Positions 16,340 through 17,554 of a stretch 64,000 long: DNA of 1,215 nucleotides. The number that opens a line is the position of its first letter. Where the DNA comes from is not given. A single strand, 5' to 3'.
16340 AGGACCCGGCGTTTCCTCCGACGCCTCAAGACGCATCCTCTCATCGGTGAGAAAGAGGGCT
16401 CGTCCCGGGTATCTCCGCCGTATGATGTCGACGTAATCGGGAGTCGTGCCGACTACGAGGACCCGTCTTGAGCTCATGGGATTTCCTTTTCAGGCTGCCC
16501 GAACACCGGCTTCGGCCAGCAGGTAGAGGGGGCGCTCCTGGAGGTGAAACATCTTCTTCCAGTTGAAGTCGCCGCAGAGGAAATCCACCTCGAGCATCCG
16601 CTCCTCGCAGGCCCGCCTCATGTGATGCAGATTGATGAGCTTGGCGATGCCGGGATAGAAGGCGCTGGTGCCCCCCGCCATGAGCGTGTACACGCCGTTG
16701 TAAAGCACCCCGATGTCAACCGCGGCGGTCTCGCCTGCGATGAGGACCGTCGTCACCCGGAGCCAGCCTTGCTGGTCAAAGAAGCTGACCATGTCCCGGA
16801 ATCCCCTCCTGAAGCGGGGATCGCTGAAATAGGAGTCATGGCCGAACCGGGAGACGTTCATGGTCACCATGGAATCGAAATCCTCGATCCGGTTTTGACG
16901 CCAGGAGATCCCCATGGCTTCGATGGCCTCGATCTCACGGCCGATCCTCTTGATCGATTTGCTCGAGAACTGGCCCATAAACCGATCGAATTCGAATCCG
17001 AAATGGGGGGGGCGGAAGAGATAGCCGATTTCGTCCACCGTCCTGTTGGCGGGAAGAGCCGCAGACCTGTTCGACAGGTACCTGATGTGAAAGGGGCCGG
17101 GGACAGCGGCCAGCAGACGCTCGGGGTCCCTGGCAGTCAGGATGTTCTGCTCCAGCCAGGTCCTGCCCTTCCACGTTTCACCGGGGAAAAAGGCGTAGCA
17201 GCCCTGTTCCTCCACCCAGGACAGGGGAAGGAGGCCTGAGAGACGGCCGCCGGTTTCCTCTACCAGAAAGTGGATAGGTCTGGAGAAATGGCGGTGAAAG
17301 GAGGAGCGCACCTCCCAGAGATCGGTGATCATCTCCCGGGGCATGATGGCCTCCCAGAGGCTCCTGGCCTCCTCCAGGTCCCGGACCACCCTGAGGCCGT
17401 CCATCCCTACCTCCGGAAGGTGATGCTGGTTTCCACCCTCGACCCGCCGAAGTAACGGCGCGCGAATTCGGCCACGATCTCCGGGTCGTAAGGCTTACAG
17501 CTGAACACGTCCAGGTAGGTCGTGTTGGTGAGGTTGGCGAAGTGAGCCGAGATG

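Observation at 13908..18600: TetR-regulated operon combining an AdoMetDC-like proenzyme, a FemAB-type GNAT, an ATP-grasp ligase and a fold-III PLP decarboxylase: candidate pathway for an undescribed modified polyamine or pseudo-peptide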

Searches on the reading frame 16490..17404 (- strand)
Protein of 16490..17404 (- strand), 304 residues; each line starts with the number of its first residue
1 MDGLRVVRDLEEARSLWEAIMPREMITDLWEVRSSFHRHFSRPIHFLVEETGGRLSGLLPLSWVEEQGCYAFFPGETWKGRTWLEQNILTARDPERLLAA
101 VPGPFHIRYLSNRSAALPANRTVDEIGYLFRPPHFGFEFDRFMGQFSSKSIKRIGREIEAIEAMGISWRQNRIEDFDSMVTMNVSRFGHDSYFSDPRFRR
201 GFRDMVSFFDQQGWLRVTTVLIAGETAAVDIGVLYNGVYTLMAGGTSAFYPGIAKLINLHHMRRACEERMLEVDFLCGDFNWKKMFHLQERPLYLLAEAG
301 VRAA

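Call 3: search_protein_families(library=pfam, proteins=[window:16490-17404:-], max_evalue=0.01)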
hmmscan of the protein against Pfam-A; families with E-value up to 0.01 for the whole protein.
window:16490-17404:- (304 aa): 1 family
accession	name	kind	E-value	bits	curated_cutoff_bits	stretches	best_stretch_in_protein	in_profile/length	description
PF13480.13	Acetyltransf_6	-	1.3e-21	77.7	22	1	149-284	2-143/143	Acetyltransferase (GNAT) domain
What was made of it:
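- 16490..17404 (-): Tandem-GNAT transferase of the Fem/Sbb17 structural class, 304 aa. Probable aminoacyl-tRNA-dependent (less likely acyl-CoA-dependent) N-acylation of a small amine. PF13480 at 1.3e-21 (call 3).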

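Call 4: search_protein_families(library=ncbifam, proteins=[window:16490-17404:-], max_evalue=0.01)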
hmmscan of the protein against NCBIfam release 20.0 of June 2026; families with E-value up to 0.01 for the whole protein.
window:16490-17404:- (304 aa): 0 families

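Call 7: search_solved_structures(query=window:16490-17404:-, max_evalue=1, show_alignments=2)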
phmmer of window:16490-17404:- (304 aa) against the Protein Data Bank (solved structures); distinct sequences matched with E-value up to 1: 0.

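Call 32: search_protein_families(library=padloc, proteins=[window:16490-17404:-], max_evalue=0.01)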
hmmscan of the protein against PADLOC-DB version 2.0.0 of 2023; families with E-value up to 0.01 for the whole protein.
window:16490-17404:- (304 aa): 0 families

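Call 37: find_homologous_proteins(query=window:16490-17404:-, max_evalue=0.001)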
Query window:16490-17404:- (304 aa): 887 proteins with E <= 0.001 among 4245 candidates; the best 120 are listed.
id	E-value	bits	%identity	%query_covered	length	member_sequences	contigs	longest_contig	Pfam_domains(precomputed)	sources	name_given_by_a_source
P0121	1.1e-207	706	100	100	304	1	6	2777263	PF13480.14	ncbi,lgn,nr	ncbi:MAG: GNAT family N-acetyltransferase [bacterium]|nr:MAG: GNAT family N-acetyltransferase [bacte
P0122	6.5e-165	566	79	100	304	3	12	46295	PF13480.14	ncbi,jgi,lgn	jgi:hypothetical protein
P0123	2.0e-141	489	69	99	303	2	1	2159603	PF13480.14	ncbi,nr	ncbi:MAG: GNAT family N-acetyltransferase [bacterium]|nr:MAG: GNAT family N-acetyltransferase [bacte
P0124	2.1e-138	479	67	97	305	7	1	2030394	PF13480.14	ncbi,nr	ncbi:MAG: GNAT family N-acetyltransferase [bacterium]|nr:MAG: GNAT family N-acetyltransferase [bacte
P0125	2.3e-138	479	66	100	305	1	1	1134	PF13480.14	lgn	-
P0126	2.3e-137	475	64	100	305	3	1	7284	PF13480.14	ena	-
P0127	1.1e-136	473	65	100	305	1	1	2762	PF13480.14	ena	-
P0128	3.9e-136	471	65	98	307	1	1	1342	PF13480.14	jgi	-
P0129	2.2e-135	469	66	98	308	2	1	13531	PF13480.14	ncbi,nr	ncbi:MAG: GNAT family N-acetyltransferase [bacterium]|nr:GNAT family N-acetyltransferase [bacterium]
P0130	9.7e-134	464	64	100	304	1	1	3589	PF13480.14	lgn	-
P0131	1.9e-132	459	63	97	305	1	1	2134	PF13480.14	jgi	jgi:hypothetical protein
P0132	6.5e-132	458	63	100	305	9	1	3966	PF13480.14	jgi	jgi:hypothetical protein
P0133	4.5e-131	455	65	98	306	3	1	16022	PF13480.14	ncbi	-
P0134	4.7e-131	455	63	99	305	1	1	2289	PF13480.14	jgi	-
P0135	1.3e-130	453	63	100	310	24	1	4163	PF13480.14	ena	-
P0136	2.8e-130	452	64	100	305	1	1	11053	PF13480.14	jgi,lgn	-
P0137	5.3e-129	448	62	100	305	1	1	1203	PF13480.14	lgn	-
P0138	6.0e-129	448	64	94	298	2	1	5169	PF13480.14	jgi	jgi:hypothetical protein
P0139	6.1e-121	421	61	98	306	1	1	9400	PF13480.14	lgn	-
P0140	1.3e-118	414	64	87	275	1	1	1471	PF13480.14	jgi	jgi:hypothetical protein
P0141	2.5e-115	403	55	100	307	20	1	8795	PF13480.14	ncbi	-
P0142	3.9e-115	402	56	100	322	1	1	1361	PF13480.14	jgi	jgi:hypothetical protein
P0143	4.5e-115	402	57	98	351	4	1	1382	PF13480.14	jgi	jgi:hypothetical protein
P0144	2.1e-114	400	56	97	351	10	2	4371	PF13480.14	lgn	-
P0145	2.1e-114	400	57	98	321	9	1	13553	PF13480.14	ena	-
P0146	3.7e-114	399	56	99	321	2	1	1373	PF13480.14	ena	-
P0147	4.1e-114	399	57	97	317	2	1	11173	PF13480.14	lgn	-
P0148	5.4e-114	399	55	98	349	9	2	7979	PF13480.14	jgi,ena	-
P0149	7.0e-114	398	56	99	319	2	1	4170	PF13480.14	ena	-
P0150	7.1e-114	398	54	100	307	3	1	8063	PF13480.14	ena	-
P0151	8.3e-114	398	54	100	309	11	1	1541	PF13480.14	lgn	-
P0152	1.4e-113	397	54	100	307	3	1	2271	PF13480.14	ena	-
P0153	2.5e-113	397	56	100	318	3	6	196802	PF13480.14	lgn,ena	-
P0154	7.2e-113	395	56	100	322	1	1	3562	PF13480.14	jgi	-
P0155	8.6e-113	395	54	100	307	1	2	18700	PF13480.14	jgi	jgi:hypothetical protein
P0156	9.2e-113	395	56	98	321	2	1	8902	PF13480.14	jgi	-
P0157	1.0e-112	395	54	100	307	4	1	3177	PF13480.14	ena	-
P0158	1.2e-112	394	55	100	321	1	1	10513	PF13480.14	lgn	-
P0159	1.2e-112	394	53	100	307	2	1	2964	PF13480.14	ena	-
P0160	1.3e-112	394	55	98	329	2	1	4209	PF13480.14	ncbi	ncbi:MAG: GNAT family N-acetyltransferase [Candidatus Zixiibacteriota bacterium]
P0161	1.5e-112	394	57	99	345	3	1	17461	PF13480.14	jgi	jgi:hypothetical protein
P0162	1.6e-112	394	56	100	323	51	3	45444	PF13480.14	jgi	jgi:hypothetical protein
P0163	1.6e-112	394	55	99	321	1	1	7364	PF13480.14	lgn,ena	-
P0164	2.1e-112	393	55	100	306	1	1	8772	PF13480.14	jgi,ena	-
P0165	3.2e-112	393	57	98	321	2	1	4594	PF13480.14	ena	-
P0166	3.9e-112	393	54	100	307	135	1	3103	PF13480.14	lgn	-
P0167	8.8e-112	391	55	98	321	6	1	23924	PF13480.14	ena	-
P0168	9.9e-112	391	55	98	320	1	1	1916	PF13480.14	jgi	-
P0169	1.2e-111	391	54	100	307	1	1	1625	PF13480.14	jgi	jgi:Acetyltransferase (GNAT) domain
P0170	1.2e-111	391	54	97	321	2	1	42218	PF13480.14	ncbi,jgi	jgi:hypothetical protein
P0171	1.4e-111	391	55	98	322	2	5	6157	PF13480.14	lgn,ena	-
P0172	1.6e-111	391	56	98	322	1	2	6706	PF13480.14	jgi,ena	jgi:hypothetical protein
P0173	2.0e-111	390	56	98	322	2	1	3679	PF13480.14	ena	-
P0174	2.2e-111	390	53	99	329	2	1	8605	PF13480.14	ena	-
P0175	2.5e-111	390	55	98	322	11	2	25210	PF13480.14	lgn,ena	-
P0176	2.6e-111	390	55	98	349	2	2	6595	PF13480.14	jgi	jgi:hypothetical protein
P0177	3.1e-111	390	54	98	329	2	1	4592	PF13480.14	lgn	-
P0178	3.6e-111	389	56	98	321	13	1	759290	PF13480.14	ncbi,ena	-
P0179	3.6e-111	389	56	97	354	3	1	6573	PF13480.14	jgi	jgi:hypothetical protein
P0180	3.7e-111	389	55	98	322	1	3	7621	PF13480.14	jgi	jgi:hypothetical protein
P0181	4.1e-111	389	53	100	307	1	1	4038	PF13480.14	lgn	-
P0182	5.1e-111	389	55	98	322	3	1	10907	PF13480.14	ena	-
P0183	5.7e-111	389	54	100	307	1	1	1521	PF13480.14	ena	-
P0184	6.4e-111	389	54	99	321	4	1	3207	PF13480.14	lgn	-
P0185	8.1e-111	388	54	99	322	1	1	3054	PF13480.14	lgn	-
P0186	8.2e-111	388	53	98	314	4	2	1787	PF13480.14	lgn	-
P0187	8.5e-111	388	55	98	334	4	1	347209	PF13480.14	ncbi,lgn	-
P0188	9.3e-111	388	54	99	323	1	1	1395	PF13480.14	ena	-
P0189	1.1e-110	388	55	98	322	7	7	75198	PF13480.14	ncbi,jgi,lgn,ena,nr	ncbi:MAG: GNAT family N-acetyltransferase [Desulfobacterales bacterium]|jgi:hypothetical protein|nr:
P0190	1.1e-110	388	55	100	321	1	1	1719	PF13480.14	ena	-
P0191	1.4e-110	387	56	97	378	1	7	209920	PF13480.14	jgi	jgi:hypothetical protein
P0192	1.5e-110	387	55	97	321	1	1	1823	PF13480.14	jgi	-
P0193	1.6e-110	387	56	98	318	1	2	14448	PF13480.14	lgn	-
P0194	1.7e-110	387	55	100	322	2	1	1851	PF13480.14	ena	-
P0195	2.4e-110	387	54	99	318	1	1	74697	PF13480.14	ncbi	ncbi:MAG: GNAT family N-acetyltransferase [PVC group bacterium]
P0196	2.4e-110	387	55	98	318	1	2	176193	PF13480.14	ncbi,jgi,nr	ncbi:MAG: GNAT family N-acetyltransferase [Desulfarculus sp.]|jgi:hypothetical protein|nr:MAG: GNAT 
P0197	2.6e-110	387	54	98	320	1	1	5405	PF13480.14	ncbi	-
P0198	3.5e-110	386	56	97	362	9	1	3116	PF13480.14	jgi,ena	-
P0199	3.8e-110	386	53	100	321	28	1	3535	PF13480.14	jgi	-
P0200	4.0e-110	386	54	97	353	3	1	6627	PF13480.14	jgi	-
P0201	4.5e-110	386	54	98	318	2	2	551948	PF13480.14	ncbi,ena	-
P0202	4.8e-110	386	52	98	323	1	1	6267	PF13480.14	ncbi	-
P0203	6.5e-110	385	55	98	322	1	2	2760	PF13480.14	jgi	jgi:hypothetical protein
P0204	6.5e-110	385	55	97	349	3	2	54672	PF13480.14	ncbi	-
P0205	6.8e-110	385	55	98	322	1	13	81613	PF13480.14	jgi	jgi:hypothetical protein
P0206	6.9e-110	385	55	98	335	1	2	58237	PF13480.14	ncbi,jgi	jgi:hypothetical protein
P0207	6.9e-110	385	53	98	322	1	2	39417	PF13480.14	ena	-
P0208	7.4e-110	385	54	99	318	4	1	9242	PF13480.14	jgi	-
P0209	8.4e-110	385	54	99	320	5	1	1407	PF13480.14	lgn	-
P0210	8.8e-110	385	54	97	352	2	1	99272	PF13480.14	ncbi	-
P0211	9.8e-110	385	54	100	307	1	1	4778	PF13480.14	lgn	-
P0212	1.1e-109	385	53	98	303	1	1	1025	PF13480.14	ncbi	-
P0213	1.1e-109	384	55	98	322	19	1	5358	PF13480.14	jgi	-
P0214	1.5e-109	384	53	100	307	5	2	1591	PF13480.14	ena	-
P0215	1.5e-109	384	56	98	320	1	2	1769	PF13480.14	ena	-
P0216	1.7e-109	384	52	99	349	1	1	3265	PF13480.14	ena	-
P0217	1.7e-109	384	53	100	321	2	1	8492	PF13480.14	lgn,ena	-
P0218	2.3e-109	383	55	98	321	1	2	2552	PF13480.14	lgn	-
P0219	2.4e-109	383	55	98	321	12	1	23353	PF13480.14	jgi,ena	-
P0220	2.6e-109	383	54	98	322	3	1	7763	PF13480.14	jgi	jgi:hypothetical protein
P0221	3.1e-109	383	56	95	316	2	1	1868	PF13480.14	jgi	-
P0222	3.2e-109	383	55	98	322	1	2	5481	PF13480.14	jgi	jgi:hypothetical protein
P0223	3.3e-109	383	56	99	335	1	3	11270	PF13480.14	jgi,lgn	jgi:hypothetical protein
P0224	4.2e-109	383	52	98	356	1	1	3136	PF13480.14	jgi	jgi:hypothetical protein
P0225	5.0e-109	382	54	97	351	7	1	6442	PF13480.14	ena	-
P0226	5.7e-109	382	53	99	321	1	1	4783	PF13480.14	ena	-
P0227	5.8e-109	382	55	97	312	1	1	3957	PF13480.14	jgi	jgi:hypothetical protein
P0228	6.8e-109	382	55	98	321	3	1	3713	PF13480.14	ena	-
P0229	1.2e-108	381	54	99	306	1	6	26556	PF13480.14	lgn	-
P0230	1.4e-108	381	52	98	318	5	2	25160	PF13480.14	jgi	-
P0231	1.4e-108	381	55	98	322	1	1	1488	PF13480.14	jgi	jgi:hypothetical protein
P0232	1.5e-108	381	55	98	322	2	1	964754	PF13480.14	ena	-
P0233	1.6e-108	381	55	98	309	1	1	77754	PF13480.14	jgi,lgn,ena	-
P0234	1.8e-108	381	55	99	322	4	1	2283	PF13480.14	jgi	-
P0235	2.2e-108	380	54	97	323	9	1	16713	PF13480.14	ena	-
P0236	2.5e-108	380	53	100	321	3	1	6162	PF13480.14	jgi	-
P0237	3.2e-108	380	54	97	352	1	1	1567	PF13480.14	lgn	-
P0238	3.6e-108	380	53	97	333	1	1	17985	PF13480.14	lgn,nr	nr:GNAT family N-acetyltransferase [candidate division Zixibacteria bacterium]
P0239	3.7e-108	380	53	98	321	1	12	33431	PF13480.14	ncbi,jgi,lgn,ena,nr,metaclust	ncbi:MAG: GNAT family N-acetyltransferase [Candidatus Euphemobacter frigidus]|nr:GNAT family N-acety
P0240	4.0e-108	379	56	96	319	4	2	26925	PF13480.14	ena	-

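Call 45: predict_structure(alignment_id=A2)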
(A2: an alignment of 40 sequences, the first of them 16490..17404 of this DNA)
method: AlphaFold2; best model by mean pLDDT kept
length: 304 residues; sequences in the alignment: 40
mean_pLDDT: 87.3   pTM: 0.86
mean pLDDT of the five models: 87.3, 83.7, 81.5, 80.7, 78.4
residues with pLDDT >= 90: 169; 70-90: 103; 50-70: 27; < 50: 5
segments of 3 or more residues with pLDDT < 50: 302-304
pLDDT, mean of each block of 10 residues (from residue 1): 88 94 89 92 93 90 88 73 71 86 87 69 82 96 90 90 95 95 89 90 96 98 96 95 91 92 96 77 75 74 41
secondary structure, 60 per line:
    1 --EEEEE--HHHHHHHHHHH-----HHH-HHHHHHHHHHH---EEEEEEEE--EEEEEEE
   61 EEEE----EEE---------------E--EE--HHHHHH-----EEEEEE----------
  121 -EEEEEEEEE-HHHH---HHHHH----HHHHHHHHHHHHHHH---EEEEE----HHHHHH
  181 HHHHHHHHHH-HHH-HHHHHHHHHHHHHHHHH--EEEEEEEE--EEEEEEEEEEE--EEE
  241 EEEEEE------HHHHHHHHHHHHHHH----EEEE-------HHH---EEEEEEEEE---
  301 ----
elements in order: E3-7 H10-20 H30-40 E44-51 E54-64 E69-71 H94-99 E105-110 E122-130 H132-135 H139-143 H148-162 E166-170 H175-190 H196-212 E215-222 E225-235 E238-246 H253-267 E272-275 E289-297
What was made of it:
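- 16490..17404 (-): AlphaFold model with pLDDT 87.3 (call 45).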

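Call 74: find_encoding_contigs(protein=P0121, flank=3000, max_places=3)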
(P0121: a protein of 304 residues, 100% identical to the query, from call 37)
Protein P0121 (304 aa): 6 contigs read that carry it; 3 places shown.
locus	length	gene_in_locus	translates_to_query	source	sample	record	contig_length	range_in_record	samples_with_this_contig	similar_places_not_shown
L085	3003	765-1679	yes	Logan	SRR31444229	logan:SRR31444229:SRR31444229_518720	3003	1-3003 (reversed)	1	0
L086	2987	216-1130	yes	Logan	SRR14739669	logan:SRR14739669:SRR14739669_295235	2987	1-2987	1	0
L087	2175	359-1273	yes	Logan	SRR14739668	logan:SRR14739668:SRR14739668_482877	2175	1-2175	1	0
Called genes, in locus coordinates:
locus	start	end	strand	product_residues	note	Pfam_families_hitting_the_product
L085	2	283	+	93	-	?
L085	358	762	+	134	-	PF02675:AdoMet_dc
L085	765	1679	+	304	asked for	PF13480:Acetyltransf_6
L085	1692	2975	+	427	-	PF13535:ATP-grasp_4 (weak)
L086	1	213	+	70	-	?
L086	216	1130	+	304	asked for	PF13480:Acetyltransf_6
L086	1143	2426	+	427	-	PF13535:ATP-grasp_4 (weak)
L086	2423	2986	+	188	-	?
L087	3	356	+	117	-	?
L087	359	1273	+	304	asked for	PF13480:Acetyltransf_6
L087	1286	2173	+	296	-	?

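Call 82: search_solved_structures(query=A2, max_evalue=10, show_alignments=3)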
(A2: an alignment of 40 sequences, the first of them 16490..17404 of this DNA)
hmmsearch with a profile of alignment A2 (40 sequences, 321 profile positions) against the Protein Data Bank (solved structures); distinct sequences matched with E-value up to 10: 0.
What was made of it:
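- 16490..17404 (-): No NCBIfam match and no PDB sequence match (calls 4, 7, 82).
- On FemXAB-type aminoacyl-tRNA-dependent transferases: No PDB sequence match, even with a 40-sequence profile (calls 7, 82).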

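Call 84: fold_search(model_id=the predicted structure, library=pdb)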
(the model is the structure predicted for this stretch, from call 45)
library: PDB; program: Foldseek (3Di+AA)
matches with E <= 10: 842; with E <= 0.001: 91
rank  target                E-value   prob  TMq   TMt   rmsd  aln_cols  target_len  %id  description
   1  9wqx                  5.8e-12  1.00  0.59  0.62   5.4       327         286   16  aminoacyl-tRNA-dependent peptide synthase, Sbb17, complexed with streptothrisamine (released 2026-04-01)
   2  9wqw                  4.1e-11  1.00  0.57  0.60   5.6       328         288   16  aminoacyl-tRNA-dependent peptide synthase, Sbb17 (released 2026-04-01)
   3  9wqy                  2.0e-10  1.00  0.60  0.64   5.0       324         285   17  aminoacyl-tRNA-dependent peptide synthase, Sba18, complexed with streptothrisamine (released 2026-04-01)
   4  7z6a_A                3.2e-10  1.00  0.55  0.51   6.4       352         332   10  CRYSTAL STRUCTURE OF WEISSELLA VIRIDESCENS FEMXVV NON-RIBOSOMAL AMINO ACID TRANSFERASE IN COMPLEX WITH A PEPTIDYL-XNA  (released 2022-10-26)
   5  1xf8                  6.5e-10  1.00  0.56  0.51   6.8       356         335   11  Crystal Structure of Weissella viridescens FemX (Y254F) Mutant (released 2005-05-31)
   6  7z5y_A                1.0e-09  1.00  0.56  0.52   5.8       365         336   12  CRYSTAL STRUCTURE OF WEISSELLA VIRIDESCENS FEMXVV NON-RIBOSOMAL AMINO ACID TRANSFERASE IN COMPLEX WITH A PEPTIDYL-XNA  (released 2022-10-26)
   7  1xe4                  1.8e-09  1.00  0.57  0.53   6.9       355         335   11  Crystal Structure of Weissella viridescens FemX (K36M) Mutant (released 2005-05-31)
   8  2hqy_B                1.8e-09  1.00  0.54  0.56   7.4       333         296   11  Crystal Structure of Conserved Protein of Unknown Function from Bacteroides thetaiotaomicron VPI-5482 (released 2006-09-19)
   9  1ne9                  2.1e-09  1.00  0.57  0.53   6.2       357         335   11  Crystal Structure of Weissella viridescens FemX at 1.7 Ang Resolution (released 2004-02-10)
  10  4ii9_A                4.8e-09  1.00  0.56  0.52   6.2       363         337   12  Crystal structure of Weissella viridescens FemXVv non-ribosomal amino acid transferase in complex with a peptidyl-RNA  (released 2013-07-03)
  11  2hqy_A                5.4e-09  1.00  0.55  0.56   6.4       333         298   14  Crystal Structure of Conserved Protein of Unknown Function from Bacteroides thetaiotaomicron VPI-5482 (released 2006-09-19)
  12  9j8s_A                9.8e-09  1.00  0.51  0.22   9.2       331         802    9  MprF from Pseudomonas aeruginosa in nanodisc, C2 symmetry (released 2025-09-03)
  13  4v35                  1.8e-08  1.00  0.51  0.49   7.1       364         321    8  The Structure of A-PGS from Pseudomonas aeruginosa (released 2015-08-19)
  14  9goe_A                2.0e-08  1.00  0.52  0.23   6.9       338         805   10  Cryo-EM structure of the multiple peptide resistance factor (MprF) from Pseudomonas aeruginosa bound to a synthetic na (released 2025-03-12)
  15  9j8q_A                4.3e-08  1.00  0.49  0.21   9.7       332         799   10  MprF from Pseudomonas aeruginosa in GDN micelle, C2 symmetry (released 2025-09-03)
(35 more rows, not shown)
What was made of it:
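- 16490..17404 (-): In Foldseek, ranks 1-18 are aminoacyl-tRNA-dependent transferases, apart from two chains of an uncharacterised Bacteroides protein (2hqy) (call 84).
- On FemXAB-type aminoacyl-tRNA-dependent transferases: Foldseek ranks 1-18 (call 84).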
